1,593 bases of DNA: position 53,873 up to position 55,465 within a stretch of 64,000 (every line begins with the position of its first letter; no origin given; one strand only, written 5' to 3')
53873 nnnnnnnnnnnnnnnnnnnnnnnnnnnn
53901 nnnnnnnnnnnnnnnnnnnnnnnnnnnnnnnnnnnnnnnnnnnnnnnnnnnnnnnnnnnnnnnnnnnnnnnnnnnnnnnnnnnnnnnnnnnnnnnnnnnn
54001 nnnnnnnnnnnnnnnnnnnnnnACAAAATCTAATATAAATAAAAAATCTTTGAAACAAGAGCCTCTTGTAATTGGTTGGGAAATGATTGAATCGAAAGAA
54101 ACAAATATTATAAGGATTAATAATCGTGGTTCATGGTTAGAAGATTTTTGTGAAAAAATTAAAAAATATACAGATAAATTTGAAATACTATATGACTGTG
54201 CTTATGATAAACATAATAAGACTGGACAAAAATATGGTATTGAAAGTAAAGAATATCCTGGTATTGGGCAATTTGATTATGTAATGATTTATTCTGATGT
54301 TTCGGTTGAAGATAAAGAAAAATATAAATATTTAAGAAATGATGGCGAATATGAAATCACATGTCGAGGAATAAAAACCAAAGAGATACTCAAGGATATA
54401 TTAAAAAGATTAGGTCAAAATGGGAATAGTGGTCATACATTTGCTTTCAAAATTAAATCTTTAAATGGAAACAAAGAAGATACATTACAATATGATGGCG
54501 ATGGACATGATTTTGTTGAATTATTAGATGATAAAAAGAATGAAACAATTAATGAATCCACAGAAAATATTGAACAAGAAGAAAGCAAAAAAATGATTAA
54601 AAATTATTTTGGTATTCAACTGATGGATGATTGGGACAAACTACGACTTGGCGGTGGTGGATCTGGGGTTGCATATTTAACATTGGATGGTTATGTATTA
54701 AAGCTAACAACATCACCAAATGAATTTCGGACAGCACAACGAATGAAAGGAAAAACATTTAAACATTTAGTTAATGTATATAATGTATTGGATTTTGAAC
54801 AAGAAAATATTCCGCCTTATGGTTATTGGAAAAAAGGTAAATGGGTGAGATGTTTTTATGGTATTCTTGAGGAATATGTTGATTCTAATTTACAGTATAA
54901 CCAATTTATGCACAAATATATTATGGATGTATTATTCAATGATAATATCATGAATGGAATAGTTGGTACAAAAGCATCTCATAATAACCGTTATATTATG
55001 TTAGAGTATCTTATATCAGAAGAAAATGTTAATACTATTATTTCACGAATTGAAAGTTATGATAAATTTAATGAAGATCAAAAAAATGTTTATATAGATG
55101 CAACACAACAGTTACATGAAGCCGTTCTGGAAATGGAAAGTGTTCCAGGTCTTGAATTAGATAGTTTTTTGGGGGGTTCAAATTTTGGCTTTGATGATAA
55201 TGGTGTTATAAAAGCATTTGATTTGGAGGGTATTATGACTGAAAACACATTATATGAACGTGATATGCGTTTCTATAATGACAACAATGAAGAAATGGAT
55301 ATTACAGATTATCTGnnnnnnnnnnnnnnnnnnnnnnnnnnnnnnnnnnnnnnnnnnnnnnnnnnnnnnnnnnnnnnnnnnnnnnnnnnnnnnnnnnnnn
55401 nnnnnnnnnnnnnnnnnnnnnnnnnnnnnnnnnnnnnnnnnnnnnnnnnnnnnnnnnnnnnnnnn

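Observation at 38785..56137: Two paralogous multidomain proteins and a shared kinase-like fold; possible polyvalent (injected) effector with a pyrophosphatase-like N-terminus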

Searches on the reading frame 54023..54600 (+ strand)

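Call 28: search_protein_families(library=pfam, proteins=[window:54050-54600:+], max_evalue=5)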
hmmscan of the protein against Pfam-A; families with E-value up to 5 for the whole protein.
window:54050-54600:+ (183 aa): 0 families

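Call 83: search_solved_structures(query=A7, max_evalue=10, show_alignments=2)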
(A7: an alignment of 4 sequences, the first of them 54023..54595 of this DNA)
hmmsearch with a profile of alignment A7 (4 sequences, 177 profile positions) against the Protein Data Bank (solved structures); distinct sequences matched with E-value up to 10: 1.
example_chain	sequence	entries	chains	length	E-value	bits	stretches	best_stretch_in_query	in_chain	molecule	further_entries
7bqb_A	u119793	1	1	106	0.36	14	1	91-123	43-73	NF6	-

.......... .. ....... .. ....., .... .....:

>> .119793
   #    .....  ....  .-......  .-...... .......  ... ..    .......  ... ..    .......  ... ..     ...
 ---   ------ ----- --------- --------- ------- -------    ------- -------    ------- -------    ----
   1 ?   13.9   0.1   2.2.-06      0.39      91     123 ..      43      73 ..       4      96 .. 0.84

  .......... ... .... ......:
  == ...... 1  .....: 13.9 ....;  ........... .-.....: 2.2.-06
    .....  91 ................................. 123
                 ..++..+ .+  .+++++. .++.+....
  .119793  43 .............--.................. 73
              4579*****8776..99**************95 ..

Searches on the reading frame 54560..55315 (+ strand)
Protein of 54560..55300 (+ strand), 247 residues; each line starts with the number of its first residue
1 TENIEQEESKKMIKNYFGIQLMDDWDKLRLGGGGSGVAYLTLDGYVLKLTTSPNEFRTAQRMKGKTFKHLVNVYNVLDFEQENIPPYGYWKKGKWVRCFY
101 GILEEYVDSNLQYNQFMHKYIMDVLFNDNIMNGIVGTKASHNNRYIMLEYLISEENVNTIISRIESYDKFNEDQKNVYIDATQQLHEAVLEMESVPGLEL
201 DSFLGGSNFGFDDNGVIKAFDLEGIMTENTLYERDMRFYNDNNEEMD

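Call 28: search_protein_families(library=pfam, proteins=[window:54560-55300:+], max_evalue=5)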
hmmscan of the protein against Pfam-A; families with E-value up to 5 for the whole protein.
window:54560-55300:+ (247 aa): 0 families

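Call 36: search_solved_structures(query=A1, max_evalue=10, show_alignments=2)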
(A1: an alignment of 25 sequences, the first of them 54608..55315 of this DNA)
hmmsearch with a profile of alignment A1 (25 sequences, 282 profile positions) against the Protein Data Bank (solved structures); distinct sequences matched with E-value up to 10: 429 (the best 60 are shown).
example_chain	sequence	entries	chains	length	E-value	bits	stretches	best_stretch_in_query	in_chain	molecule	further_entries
5ntt_A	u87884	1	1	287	0.0022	20.6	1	121-264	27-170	Dual specificity protein kinase TTK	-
3dbq_A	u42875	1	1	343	0.0031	20.2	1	122-264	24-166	Dual specificity protein kinase TTK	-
2zmd_A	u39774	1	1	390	0.0035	20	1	121-264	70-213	Dual specificity protein kinase TTK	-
4d2s_A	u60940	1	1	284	0.0035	20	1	121-264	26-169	DUAL SPECIFICITY PROTEIN KINASE TTK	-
2zmc_A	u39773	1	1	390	0.0036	19.9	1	121-264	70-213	Dual specificity protein kinase TTK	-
2x9e_A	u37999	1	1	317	0.004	19.8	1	122-264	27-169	DUAL SPECIFICITY PROTEIN KINASE TTK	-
3vqu_A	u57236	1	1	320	0.0042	19.7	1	122-264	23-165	Dual specificity protein kinase TTK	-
3w1f_A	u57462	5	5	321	0.0042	19.7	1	122-264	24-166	Dual specificity protein kinase TTK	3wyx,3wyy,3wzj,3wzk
5ljj_A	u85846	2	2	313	0.0045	19.6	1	121-264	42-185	Dual specificity protein kinase TTK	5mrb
4js8_A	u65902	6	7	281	0.0049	19.5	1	122-264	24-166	Dual specificity protein kinase TTK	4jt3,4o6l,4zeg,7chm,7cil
7chn_A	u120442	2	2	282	0.005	19.5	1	122-264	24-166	Dual specificity protein kinase TTK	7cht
6n6o_A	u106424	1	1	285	0.005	19.4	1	122-264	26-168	Dual specificity protein kinase TTK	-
8jbi_D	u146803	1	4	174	0.005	19.4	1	67-102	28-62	Secreted effector kinase SteC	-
7cja_A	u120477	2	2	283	0.005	19.4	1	122-264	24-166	Dual specificity protein kinase TTK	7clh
6tn9_A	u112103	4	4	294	0.0054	19.3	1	122-264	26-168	Dual specificity protein kinase TTK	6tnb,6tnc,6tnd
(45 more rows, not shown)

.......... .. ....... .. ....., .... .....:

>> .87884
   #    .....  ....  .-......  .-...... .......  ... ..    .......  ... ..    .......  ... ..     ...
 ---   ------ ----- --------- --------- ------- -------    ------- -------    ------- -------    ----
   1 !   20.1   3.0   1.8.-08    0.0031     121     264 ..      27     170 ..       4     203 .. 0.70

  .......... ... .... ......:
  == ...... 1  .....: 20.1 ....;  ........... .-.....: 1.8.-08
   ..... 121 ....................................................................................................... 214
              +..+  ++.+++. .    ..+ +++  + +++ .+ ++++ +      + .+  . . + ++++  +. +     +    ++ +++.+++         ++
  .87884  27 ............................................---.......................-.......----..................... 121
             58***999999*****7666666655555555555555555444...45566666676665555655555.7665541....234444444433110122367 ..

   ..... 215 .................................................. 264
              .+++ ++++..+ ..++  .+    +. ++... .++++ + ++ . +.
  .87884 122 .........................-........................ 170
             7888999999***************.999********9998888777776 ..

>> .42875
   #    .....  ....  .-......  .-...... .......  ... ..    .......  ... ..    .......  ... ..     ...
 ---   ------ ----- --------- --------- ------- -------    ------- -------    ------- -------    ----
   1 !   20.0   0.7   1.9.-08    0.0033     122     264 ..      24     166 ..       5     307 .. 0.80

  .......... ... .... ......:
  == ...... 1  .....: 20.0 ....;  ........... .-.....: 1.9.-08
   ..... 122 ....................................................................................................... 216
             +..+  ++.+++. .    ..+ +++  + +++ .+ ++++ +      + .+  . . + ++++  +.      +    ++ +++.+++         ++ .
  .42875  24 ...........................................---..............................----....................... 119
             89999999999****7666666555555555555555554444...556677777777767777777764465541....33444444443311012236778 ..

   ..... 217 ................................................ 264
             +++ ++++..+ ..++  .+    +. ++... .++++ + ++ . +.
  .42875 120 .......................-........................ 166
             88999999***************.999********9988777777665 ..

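Call 43: search_protein_families(library=pfam, alignment_id=A2, max_evalue=0.01)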
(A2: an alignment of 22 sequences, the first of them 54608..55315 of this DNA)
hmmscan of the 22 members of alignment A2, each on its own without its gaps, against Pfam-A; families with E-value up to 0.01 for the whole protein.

A. member 1, window:54608-55315:+ (236 aa): 0 families

B. families by the number of members that match (of 22 scanned): 2 families
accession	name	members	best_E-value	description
PF03109.22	ABC1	2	2.2e-05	ABC1 atypical kinase-like domain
PF08890.17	Phage_TAC_5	1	0.0083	Phage XkdN-like tail assembly chaperone protein, TAC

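Call 44: search_protein_families(library=phrogs, alignment_id=A2, max_evalue=0.01)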
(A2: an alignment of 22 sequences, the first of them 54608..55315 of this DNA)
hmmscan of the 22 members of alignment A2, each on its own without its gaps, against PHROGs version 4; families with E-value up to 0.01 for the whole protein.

A. member 1, window:54608-55315:+ (236 aa): 0 families

B. families by the number of members that match (of 22 scanned): 9 families
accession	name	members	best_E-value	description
phrog_15752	-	7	9.7e-08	protein kinase; inhibitor of host transcription; positively regulates RNaseIII; negatively on RNaseE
phrog_18305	-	6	1.5e-06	kinase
phrog_3809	-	4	2.8e-07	-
phrog_2828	-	4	0.0012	serine-threonine kinase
phrog_4301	-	2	0.0012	-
phrog_588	-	1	0.004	tail fiber protein and host specificity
phrog_6909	-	1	0.0041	-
phrog_2270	-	1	0.0061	-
phrog_5023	-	1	0.0086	-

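Call 50: predict_structure(alignment_id=A2)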
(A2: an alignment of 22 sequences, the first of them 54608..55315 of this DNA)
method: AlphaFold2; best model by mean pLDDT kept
length: 236 residues; sequences in the alignment: 22
mean_pLDDT: 81.9   pTM: 0.82
mean pLDDT of the five models: 81.9, 80.4, 80.1, 79.7, 78.6
residues with pLDDT >= 90: 97; 70-90: 82; 50-70: 51; < 50: 6
segments of 3 or more residues with pLDDT < 50: 121-125
pLDDT, mean of each block of 10 residues (from residue 1): 68 87 92 93 95 96 90 87 95 81 83 77 53 81 94 92 93 90 69 85 75 58 63 62
secondary structure, 60 per line:
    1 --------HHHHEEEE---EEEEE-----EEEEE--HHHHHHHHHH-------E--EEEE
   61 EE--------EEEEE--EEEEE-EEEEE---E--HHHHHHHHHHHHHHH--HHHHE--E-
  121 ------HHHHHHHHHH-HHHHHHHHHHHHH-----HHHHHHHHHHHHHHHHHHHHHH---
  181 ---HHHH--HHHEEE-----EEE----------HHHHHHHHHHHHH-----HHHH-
elements in order: H9-12 E13-16 E20-24 E30-34 H37-46 E57-62 E71-75 E78-82 E84-88 H95-109 H112-115 H127-136 H138-150 H156-177 H184-187 E193-195 E201-203 H214-226 H232-235

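Call 55: fold_search(model_id=the predicted structure, library=pdb)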
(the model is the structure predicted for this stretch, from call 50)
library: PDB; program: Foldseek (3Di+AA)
matches with E <= 10: 1269; with E <= 0.001: 169
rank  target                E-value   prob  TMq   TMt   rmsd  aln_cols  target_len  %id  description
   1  4pp9_B                9.0e-05  1.00  0.36  0.35   8.8       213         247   14  ITK kinase domain with compound 1 (N-[1-(3-CYANOBENZYL)-1H-PYRAZOL-4-YL]-2H-INDAZOLE-3-CARBOXAMIDE) (released 2014-06-04)
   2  5iqd_A                9.0e-05  0.98  0.28  0.23  18.4       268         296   14  Aminoglycoside Phosphotransferase (2'')-Ia (CTD of AAC(6')-Ie/APH(2'')-Ia) in complex with GMPPNP, Magnesium, and Ribo (released 2016-05-25)
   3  3kvx                  1.0e-04  1.00  0.34  0.25   9.4       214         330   13  JNK3 bound to aminopyrimidine inhibitor, SR-3562 (released 2009-12-22)
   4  2vwi_C                1.1e-04  1.00  0.36  0.32   8.0       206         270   10  Structure of the OSR1 kinase, a hypertension drug target (released 2008-07-08)
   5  3piy                  1.1e-04  1.00  0.33  0.30  10.3       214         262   14  Crystal structure of BTK kinase domain complexed with R406 (released 2011-01-12)
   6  4dbx                  1.3e-04  0.99  0.32  0.26  18.6       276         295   13  Crystal structure of aminoglycoside phosphotransferase APH(2")-ID/APH(2")-IVA (released 2012-02-01)
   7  3pix                  1.4e-04  1.00  0.33  0.30  11.1       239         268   15  Crystal structure of BTK kinase domain complexed with 2-Isopropyl-7-(4-methyl-piperazin-1-yl)-4-(5-methyl-2H-pyrazol-3-y (released 2011-01-12)
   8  8flh                  1.4e-04  1.00  0.31  0.28  10.1       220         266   15  Bruton's tyrosine kinase in complex with an orthosteric inhibitor (released 2023-03-01)
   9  6cav_C                1.4e-04  0.98  0.29  0.25  18.2       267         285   14  Aminoglycoside Phosphotransferase (2'')-Ia in complex with GMPPNP, Magnesium, and Dibekacin (released 2018-04-11)
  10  9h2z_A                1.4e-04  0.97  0.29  0.24  18.9       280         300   14  Crystal structure of APH(2")-IVa alternate (soaking with EK3-18 inhibitor) (released 2025-02-05)
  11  6d3l                  1.5e-04  1.00  0.39  0.37   8.1       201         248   15  Crystal structure of unphosphorylated human PKR (released 2019-07-10)
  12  3r7i                  1.5e-04  1.00  0.33  0.28  10.7       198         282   15  CDK2 in complex with inhibitor KVR-1-74 (released 2012-08-08)
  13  2g1t_C                1.5e-04  1.00  0.31  0.27   9.6       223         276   16  A Src-like Inactive Conformation in the Abl Tyrosine Kinase Domain (released 2006-05-23)
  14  8qel_B                1.6e-04  1.00  0.38  0.34   8.8       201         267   15  PKR kinase domain- eIF2alpha in complex with compound (released 2023-09-13)
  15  8bzp_A                1.6e-04  1.00  0.36  0.25   9.2       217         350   14  JNK3 (Mitogen-activated protein kinase 10) in Complex with Compound 23 bearing a C(sp3)F2Br moiety (released 2023-08-02)
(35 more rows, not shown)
